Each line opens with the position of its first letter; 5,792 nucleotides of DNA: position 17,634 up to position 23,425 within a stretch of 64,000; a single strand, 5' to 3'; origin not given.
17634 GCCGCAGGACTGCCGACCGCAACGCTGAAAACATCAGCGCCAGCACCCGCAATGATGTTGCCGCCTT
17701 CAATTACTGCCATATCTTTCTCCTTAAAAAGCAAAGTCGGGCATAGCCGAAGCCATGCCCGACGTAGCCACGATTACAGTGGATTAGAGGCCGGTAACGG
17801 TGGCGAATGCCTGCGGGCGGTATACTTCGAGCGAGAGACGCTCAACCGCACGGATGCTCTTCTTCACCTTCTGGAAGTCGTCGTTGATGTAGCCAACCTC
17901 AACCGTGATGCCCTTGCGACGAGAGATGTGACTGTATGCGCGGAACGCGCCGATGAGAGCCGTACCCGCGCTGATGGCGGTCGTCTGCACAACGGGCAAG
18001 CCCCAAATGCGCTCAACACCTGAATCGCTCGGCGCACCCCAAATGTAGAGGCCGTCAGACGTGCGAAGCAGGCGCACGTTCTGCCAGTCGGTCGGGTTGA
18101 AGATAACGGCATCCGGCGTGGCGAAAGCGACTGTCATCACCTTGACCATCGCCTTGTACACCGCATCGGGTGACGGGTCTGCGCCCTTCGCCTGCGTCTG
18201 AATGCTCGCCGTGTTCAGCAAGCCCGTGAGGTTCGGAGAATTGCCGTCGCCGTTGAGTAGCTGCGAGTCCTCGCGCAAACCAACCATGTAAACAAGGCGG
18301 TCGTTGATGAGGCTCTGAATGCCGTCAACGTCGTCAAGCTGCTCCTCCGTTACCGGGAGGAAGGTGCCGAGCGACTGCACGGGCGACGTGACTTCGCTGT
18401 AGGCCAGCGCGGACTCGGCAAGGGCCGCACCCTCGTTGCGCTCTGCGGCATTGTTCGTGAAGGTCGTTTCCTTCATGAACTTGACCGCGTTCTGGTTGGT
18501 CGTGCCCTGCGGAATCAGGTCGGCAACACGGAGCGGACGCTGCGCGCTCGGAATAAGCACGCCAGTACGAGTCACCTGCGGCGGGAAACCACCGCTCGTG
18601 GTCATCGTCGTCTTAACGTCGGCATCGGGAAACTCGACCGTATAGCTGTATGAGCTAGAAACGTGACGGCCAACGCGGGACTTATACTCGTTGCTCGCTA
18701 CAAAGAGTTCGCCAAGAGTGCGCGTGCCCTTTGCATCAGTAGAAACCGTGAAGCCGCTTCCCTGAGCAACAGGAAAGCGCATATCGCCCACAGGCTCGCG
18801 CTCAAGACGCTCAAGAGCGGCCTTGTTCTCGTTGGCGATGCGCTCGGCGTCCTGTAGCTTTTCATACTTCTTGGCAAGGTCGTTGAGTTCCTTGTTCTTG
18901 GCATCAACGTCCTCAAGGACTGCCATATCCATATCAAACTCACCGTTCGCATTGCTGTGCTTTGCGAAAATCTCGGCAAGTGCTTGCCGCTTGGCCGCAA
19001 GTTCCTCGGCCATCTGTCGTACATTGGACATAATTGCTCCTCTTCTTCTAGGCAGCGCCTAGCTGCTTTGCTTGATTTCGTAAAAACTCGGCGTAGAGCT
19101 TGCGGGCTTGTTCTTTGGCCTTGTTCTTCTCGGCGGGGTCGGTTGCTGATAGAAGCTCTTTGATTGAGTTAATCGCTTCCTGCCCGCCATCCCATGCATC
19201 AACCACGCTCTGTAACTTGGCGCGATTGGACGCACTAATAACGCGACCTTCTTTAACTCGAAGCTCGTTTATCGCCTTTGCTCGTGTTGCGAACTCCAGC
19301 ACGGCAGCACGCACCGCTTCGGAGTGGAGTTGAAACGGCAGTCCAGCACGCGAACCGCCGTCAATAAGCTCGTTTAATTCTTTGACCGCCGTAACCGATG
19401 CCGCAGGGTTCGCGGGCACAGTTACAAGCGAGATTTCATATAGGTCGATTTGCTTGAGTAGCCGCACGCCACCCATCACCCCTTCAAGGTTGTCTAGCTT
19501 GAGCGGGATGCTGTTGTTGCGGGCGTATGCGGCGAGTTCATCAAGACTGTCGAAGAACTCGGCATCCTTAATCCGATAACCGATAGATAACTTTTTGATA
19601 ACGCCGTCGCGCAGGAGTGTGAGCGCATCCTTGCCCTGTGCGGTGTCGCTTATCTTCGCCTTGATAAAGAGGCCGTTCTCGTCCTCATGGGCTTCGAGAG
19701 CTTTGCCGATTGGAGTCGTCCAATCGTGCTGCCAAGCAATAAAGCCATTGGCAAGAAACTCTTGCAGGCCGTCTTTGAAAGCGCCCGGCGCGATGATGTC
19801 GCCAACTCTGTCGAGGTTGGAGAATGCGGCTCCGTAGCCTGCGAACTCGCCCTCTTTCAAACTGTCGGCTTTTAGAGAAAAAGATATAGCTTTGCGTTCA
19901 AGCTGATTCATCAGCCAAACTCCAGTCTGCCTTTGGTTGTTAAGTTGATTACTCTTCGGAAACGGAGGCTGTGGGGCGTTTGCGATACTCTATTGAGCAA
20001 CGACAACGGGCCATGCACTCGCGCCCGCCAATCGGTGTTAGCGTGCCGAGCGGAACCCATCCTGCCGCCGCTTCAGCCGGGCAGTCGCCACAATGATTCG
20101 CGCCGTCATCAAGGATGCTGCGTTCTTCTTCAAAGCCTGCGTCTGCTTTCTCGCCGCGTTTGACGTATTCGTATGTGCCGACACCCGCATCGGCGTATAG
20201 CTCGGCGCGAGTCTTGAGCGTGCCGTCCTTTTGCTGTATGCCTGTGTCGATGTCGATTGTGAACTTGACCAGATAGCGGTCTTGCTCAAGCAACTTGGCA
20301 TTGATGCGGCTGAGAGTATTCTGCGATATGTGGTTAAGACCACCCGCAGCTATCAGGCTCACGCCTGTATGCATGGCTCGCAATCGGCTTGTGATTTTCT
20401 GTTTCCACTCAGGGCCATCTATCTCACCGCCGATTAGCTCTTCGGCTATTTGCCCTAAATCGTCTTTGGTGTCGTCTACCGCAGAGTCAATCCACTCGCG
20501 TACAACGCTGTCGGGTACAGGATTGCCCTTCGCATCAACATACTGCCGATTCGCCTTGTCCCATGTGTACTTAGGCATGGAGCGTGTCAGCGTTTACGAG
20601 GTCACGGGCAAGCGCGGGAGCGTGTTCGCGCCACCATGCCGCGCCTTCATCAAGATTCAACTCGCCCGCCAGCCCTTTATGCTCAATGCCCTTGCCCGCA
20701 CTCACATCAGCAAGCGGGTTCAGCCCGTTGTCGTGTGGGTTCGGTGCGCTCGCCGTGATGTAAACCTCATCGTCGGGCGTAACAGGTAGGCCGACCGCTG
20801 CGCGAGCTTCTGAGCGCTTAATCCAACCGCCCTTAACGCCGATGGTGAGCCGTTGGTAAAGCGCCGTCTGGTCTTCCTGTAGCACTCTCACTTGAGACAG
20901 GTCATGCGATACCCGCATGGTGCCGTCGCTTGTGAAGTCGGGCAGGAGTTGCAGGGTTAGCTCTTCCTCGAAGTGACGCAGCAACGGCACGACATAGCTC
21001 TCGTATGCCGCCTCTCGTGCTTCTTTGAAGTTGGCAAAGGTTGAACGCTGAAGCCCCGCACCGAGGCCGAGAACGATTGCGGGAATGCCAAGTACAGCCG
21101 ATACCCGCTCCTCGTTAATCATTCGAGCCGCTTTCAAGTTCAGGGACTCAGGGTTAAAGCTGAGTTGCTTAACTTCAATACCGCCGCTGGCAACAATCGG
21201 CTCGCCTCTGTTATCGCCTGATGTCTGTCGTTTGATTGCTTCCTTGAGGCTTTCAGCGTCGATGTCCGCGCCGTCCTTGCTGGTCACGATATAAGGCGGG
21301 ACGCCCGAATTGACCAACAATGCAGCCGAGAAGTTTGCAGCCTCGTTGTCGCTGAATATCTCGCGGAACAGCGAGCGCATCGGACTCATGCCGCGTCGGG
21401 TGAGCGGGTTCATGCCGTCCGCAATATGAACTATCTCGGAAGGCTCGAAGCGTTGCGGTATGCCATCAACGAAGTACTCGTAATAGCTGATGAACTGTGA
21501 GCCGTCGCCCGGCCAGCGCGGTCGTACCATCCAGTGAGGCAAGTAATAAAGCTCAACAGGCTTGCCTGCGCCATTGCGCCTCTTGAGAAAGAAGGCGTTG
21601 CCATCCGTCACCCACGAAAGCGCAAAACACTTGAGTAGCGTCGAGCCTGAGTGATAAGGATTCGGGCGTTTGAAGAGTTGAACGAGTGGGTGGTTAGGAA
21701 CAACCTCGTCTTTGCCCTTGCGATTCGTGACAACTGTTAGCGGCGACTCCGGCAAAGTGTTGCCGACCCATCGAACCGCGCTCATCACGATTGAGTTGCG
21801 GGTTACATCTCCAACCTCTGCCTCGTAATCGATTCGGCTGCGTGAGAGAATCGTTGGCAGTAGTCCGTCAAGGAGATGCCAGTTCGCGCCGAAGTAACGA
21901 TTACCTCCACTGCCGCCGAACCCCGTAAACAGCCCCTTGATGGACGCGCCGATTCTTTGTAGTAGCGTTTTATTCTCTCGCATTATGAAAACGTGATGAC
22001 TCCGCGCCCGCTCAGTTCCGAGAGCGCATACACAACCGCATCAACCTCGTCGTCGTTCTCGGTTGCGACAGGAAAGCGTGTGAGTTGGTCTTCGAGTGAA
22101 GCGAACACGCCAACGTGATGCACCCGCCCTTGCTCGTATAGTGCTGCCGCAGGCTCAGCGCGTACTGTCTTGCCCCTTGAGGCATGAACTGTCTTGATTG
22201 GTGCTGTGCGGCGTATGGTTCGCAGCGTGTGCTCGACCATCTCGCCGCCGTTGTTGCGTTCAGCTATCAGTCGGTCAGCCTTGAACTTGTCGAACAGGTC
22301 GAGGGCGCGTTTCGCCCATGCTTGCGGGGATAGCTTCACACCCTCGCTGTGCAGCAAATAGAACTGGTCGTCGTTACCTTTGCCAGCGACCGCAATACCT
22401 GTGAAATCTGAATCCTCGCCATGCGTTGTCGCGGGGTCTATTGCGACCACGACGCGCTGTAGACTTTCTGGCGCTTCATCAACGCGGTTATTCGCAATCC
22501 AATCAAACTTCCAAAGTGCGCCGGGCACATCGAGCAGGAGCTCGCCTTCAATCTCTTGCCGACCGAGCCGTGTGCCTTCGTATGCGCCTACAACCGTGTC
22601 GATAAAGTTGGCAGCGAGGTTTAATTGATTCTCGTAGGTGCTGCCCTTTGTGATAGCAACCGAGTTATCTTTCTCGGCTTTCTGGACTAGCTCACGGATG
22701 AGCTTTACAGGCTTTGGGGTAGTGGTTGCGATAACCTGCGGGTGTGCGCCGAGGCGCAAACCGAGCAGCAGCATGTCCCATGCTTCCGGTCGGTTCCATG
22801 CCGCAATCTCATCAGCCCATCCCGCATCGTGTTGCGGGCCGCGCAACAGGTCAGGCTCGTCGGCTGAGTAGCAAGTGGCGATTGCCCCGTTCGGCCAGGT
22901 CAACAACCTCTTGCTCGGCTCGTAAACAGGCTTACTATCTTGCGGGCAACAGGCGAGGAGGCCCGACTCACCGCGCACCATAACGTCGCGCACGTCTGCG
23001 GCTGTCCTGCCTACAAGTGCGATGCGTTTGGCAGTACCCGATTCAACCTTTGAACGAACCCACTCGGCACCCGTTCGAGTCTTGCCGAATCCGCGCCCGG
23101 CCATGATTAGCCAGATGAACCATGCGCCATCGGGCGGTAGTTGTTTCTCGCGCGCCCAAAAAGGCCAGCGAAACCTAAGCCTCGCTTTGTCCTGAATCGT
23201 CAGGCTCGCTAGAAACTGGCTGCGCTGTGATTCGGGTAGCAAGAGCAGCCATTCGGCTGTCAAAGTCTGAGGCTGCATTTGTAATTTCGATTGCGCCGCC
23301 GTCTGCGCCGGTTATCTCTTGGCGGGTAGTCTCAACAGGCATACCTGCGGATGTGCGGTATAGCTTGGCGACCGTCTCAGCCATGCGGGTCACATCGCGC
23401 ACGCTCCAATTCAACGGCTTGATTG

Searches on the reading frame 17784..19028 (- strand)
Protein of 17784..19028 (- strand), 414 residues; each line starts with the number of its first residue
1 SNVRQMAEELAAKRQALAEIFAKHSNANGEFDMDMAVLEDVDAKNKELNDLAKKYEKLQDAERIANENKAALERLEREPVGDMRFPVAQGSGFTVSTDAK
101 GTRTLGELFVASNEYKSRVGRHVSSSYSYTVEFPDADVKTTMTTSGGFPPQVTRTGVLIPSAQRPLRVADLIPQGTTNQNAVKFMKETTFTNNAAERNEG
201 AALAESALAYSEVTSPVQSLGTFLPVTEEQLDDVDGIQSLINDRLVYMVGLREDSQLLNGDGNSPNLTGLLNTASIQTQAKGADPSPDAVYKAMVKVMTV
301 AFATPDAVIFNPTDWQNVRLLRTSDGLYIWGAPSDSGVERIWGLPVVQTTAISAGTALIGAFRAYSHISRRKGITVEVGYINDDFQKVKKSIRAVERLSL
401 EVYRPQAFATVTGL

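Call 36: search_protein_families(library=phrogs, proteins=[window:17784-19028:-], max_evalue=0.001)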
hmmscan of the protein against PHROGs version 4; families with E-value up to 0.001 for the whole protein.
window:17784-19028:- (414 aa): 2 families
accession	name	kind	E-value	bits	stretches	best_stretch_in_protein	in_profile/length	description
phrog_10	-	head and packaging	2.3e-56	193.2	1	8-412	266-634/752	major head protein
phrog_2263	-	head and packaging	6.5e-15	56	1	36-412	201-542/551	major head protein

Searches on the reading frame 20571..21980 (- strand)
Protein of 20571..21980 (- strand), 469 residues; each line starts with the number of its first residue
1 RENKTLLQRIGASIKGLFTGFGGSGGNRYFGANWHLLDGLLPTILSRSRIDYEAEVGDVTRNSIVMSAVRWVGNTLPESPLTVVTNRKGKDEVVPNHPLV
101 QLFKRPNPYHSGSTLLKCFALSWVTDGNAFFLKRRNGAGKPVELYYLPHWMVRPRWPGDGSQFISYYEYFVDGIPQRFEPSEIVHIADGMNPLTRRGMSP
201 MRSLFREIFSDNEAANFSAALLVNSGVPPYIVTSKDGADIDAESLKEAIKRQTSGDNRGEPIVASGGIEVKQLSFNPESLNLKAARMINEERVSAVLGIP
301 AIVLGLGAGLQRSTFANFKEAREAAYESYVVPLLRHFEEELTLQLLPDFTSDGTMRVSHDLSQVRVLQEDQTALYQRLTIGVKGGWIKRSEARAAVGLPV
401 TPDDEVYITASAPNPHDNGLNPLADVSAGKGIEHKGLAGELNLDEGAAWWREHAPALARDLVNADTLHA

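Call 36: search_protein_families(library=phrogs, proteins=[window:20571-21980:-], max_evalue=0.001)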
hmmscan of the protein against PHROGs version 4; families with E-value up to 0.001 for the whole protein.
window:20571-21980:- (469 aa): 3 families
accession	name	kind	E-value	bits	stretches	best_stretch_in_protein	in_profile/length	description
phrog_12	-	head and packaging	8.3e-61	207.8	1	57-428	88-436/646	portal protein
phrog_2662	-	head and packaging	6.6e-59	201.2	1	52-409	56-416/717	portal protein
phrog_5929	-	head and packaging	2.4e-15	57.4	1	213-403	3-187/228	portal protein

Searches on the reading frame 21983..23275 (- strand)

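Call 36: search_protein_families(library=phrogs, proteins=[window:21983-23275:-], max_evalue=0.001)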
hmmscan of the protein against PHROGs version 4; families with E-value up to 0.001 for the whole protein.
window:21983-23275:- (430 aa): 4 families
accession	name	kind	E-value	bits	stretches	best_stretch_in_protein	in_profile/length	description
phrog_979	-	head and packaging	2.7e-36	126.4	1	195-424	351-602/642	terminase large subunit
phrog_38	-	head and packaging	3e-30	106.5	1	252-425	525-707/760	terminase large subunit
phrog_2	-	head and packaging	8.9e-26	91.9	1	41-419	275-590/807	terminase large subunit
phrog_5573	-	head and packaging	7.6e-18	65.8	1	249-420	59-233/250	terminase large subunit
